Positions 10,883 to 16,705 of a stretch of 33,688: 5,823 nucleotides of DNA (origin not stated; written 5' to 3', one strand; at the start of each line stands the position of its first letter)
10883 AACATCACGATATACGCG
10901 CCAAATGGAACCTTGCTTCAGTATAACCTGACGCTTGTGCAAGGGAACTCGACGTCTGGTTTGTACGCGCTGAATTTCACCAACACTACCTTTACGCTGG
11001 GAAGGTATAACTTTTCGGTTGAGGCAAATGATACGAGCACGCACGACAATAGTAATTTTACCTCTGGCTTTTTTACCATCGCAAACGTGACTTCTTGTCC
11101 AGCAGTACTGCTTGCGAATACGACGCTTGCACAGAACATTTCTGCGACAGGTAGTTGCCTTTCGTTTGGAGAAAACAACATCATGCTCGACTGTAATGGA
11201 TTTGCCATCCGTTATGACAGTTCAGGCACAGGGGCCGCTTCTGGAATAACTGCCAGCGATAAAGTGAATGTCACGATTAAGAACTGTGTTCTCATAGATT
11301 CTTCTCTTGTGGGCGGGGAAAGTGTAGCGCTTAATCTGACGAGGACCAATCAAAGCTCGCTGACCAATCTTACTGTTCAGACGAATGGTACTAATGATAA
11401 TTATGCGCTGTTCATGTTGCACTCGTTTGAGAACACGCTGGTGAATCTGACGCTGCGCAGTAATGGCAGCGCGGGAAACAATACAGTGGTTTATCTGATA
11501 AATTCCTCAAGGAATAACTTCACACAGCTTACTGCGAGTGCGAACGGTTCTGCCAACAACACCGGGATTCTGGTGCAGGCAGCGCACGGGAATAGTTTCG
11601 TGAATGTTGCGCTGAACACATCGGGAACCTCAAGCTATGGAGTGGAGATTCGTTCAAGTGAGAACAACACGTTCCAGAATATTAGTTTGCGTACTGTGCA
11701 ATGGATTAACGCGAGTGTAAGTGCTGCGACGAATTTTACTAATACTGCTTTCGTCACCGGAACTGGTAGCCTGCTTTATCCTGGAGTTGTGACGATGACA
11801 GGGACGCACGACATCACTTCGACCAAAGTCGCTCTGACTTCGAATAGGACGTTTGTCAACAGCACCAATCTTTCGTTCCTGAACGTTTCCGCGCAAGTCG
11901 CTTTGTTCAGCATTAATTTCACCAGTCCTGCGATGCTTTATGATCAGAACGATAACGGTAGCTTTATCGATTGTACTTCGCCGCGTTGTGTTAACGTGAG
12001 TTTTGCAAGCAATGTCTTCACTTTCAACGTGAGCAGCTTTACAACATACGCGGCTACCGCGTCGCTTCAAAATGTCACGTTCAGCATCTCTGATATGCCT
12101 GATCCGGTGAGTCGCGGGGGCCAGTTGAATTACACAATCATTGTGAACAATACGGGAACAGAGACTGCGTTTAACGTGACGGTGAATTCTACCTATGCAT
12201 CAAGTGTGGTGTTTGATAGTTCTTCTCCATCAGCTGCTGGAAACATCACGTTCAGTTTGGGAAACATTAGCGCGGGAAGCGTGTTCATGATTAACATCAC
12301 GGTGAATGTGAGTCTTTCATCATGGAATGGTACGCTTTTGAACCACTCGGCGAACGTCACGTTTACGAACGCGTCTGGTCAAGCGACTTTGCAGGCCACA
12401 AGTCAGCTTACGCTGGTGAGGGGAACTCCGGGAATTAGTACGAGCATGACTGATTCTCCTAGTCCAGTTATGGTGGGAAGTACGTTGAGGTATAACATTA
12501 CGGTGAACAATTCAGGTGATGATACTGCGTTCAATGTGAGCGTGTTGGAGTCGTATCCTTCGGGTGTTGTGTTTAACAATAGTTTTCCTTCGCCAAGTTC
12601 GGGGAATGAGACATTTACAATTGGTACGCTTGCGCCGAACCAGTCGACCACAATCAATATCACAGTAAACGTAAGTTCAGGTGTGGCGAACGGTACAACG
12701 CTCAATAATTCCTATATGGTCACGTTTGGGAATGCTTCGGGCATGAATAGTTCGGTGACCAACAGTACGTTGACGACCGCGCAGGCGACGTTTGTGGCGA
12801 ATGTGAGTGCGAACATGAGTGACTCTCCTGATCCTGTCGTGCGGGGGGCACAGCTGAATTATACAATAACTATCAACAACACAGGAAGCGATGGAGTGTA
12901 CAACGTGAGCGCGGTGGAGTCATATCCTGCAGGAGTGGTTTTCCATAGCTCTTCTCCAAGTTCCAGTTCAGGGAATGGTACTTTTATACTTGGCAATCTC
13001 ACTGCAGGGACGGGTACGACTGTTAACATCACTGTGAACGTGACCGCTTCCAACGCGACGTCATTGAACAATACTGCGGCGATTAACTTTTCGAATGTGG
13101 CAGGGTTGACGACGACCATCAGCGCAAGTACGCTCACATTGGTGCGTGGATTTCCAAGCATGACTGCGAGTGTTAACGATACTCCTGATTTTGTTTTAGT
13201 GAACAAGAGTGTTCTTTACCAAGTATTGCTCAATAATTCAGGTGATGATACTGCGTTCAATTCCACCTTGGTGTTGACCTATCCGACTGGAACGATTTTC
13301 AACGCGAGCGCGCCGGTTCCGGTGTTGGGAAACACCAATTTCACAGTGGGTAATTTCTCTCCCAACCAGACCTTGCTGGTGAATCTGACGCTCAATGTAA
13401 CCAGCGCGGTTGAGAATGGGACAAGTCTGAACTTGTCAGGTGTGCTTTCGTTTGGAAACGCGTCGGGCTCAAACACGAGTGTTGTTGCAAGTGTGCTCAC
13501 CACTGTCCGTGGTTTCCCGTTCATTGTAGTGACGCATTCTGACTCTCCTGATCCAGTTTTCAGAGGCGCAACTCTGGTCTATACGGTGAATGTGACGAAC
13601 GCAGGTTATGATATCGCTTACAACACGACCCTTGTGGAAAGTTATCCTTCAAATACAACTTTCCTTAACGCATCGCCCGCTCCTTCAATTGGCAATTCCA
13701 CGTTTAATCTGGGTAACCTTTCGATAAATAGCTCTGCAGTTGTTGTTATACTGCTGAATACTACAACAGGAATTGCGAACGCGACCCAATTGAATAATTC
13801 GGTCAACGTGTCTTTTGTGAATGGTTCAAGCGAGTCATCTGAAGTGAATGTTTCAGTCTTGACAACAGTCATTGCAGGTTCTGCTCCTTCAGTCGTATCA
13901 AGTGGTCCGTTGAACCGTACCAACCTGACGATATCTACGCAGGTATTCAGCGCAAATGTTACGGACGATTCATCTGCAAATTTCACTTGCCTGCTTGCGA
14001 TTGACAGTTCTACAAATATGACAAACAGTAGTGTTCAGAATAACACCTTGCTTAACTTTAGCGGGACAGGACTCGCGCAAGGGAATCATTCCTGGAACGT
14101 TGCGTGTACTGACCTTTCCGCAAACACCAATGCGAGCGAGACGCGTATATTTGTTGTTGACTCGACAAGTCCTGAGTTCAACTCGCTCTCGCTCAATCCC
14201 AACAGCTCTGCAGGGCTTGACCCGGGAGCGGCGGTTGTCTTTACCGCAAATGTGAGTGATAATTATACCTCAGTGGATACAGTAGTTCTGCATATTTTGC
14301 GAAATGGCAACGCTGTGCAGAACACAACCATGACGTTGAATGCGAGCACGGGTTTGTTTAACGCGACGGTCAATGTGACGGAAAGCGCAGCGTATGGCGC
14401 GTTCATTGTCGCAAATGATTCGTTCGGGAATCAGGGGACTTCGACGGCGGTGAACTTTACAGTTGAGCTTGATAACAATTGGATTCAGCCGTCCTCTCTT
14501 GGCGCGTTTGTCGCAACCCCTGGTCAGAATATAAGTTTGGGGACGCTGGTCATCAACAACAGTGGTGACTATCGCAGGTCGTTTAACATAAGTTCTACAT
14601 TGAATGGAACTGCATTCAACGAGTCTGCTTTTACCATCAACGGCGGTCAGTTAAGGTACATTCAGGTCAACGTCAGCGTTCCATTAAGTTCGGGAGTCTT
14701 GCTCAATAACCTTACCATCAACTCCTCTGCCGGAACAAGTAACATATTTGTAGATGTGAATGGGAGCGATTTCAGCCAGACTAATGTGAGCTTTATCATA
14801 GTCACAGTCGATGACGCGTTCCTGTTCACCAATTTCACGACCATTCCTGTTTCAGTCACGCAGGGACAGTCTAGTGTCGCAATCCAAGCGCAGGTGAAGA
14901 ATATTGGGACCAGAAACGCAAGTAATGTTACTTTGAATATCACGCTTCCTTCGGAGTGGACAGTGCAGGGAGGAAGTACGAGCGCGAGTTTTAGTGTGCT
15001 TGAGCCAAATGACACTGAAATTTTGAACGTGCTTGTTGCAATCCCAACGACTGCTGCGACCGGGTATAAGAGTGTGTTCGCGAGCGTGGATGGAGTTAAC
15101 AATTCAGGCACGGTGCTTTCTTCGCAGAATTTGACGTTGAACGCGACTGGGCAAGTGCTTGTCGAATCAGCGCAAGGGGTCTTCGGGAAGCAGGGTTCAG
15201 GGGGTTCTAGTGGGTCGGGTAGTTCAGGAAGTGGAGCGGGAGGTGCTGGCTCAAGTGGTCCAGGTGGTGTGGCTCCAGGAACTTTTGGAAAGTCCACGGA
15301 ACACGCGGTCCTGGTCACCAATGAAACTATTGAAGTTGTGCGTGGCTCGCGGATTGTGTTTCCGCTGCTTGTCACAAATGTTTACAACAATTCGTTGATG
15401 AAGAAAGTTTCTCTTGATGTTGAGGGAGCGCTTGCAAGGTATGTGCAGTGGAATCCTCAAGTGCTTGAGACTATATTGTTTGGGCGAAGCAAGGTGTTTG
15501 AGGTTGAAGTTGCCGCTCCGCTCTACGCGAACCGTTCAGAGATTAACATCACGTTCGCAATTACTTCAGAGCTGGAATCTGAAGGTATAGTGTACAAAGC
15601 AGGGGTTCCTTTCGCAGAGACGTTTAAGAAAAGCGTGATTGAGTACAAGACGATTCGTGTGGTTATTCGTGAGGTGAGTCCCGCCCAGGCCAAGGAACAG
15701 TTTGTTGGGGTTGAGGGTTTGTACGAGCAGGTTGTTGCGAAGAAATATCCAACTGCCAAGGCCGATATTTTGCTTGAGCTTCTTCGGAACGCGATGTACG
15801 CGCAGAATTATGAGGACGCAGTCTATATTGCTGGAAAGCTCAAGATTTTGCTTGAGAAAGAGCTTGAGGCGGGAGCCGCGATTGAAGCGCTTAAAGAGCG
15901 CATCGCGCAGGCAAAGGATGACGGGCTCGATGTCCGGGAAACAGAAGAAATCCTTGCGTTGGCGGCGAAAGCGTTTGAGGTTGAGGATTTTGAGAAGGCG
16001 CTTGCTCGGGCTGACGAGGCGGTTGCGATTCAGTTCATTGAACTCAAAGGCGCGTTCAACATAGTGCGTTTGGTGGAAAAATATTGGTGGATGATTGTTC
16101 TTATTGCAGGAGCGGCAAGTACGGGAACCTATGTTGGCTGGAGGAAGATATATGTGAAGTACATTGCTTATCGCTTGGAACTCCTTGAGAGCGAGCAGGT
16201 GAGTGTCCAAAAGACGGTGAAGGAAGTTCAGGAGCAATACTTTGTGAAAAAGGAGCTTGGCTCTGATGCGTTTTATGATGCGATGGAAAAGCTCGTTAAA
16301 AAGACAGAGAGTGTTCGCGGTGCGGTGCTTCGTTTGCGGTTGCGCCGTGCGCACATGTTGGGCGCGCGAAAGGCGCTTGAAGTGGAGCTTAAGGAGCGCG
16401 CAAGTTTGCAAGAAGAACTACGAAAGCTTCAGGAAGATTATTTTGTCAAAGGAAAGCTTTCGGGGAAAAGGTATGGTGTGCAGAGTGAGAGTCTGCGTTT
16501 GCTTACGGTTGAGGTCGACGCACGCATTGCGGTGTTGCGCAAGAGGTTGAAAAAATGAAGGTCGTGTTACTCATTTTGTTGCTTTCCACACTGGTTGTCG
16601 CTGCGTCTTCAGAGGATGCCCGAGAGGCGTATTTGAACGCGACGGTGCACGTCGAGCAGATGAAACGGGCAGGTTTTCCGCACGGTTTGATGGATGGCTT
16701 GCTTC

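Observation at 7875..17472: Giant 2841-aa surface protein operon: AbrB-like ORF, giant anchored glycoprotein, coupled anchored partner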

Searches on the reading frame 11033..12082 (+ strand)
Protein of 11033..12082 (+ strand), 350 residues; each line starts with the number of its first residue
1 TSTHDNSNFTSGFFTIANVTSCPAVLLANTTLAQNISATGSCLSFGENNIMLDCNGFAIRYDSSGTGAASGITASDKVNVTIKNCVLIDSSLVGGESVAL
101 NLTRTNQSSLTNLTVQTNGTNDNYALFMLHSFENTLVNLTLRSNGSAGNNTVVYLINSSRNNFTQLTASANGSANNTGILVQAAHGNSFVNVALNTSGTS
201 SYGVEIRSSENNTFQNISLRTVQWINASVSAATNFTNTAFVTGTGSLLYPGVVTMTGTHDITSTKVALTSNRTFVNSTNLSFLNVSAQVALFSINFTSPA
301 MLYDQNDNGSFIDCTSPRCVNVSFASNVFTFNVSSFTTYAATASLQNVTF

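Call 81: search_protein_families(library=pfam, proteins=[window:11033-12082:+], max_evalue=1)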
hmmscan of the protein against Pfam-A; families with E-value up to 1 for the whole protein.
window:11033-12082:+ (350 aa): 0 families
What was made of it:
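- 11141..12067 (+): Probable right-handed beta-helix (aa ~1037-1345). No Pfam hit (call 81).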

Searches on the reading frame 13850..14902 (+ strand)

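Call 81: search_protein_families(library=pfam, proteins=[window:13850-14902:+], max_evalue=1)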
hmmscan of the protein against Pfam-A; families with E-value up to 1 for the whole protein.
window:13850-14902:+ (351 aa): 2 families
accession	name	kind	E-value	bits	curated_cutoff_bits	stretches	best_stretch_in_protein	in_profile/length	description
PF19077.6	Big_13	-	4.9e-05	24.2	27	1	23-104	20-101/102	Bacterial Ig-like domain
PF22433.2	MtxA_IG-like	-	0.15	12.4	26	1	33-92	13-70/83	Magnetotaxis protein MtxA, Immunoglobulin-like domain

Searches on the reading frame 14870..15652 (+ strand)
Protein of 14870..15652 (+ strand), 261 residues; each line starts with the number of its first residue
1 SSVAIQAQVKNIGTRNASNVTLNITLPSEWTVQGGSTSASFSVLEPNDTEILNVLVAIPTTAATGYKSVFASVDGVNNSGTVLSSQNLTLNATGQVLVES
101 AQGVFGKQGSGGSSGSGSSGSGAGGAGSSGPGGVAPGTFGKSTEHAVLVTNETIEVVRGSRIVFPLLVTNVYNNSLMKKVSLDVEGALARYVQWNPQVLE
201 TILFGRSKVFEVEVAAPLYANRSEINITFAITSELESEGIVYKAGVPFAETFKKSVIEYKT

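Call 81: search_protein_families(library=pfam, proteins=[window:14870-15652:+], max_evalue=1)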
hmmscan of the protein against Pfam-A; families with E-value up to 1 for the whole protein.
window:14870-15652:+ (261 aa): 3 families
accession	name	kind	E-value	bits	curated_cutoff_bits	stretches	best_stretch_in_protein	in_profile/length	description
PF10633.15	NPCBM_assoc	-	6.6e-11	42.7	24.4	1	2-72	6-74/78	NPCBM-associated, NEW3 domain of alpha-galactosidase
PF05753.20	TRAP_beta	-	0.0047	16.8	22.4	1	3-49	37-85/178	Translocon-associated protein beta (TRAPB)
PF07705.17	CARDB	-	0.053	14.2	22.7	1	2-77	20-87/101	CARDB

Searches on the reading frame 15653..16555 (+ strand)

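Call 81: search_protein_families(library=pfam, proteins=[window:15653-16555:+], max_evalue=1)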
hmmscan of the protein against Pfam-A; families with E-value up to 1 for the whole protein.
window:15653-16555:+ (301 aa): 4 families
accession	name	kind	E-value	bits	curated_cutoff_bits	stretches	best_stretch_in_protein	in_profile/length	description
PF24650.2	TT1_Tal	-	0.099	12.7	27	1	118-160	25-66/90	Tal, N-terminal tail tube TT1 domain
PF17448.7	YqaH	-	0.13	13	31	1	30-94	15-81/88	Uncharacterized YqaH-like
PF20370.3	DUF6665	-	0.22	12.2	27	0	74-129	16-71/106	Family of unknown function (DUF6665)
PF03000.19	NPH3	-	0.46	10.5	27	1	166-253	35-116/258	NPH3 family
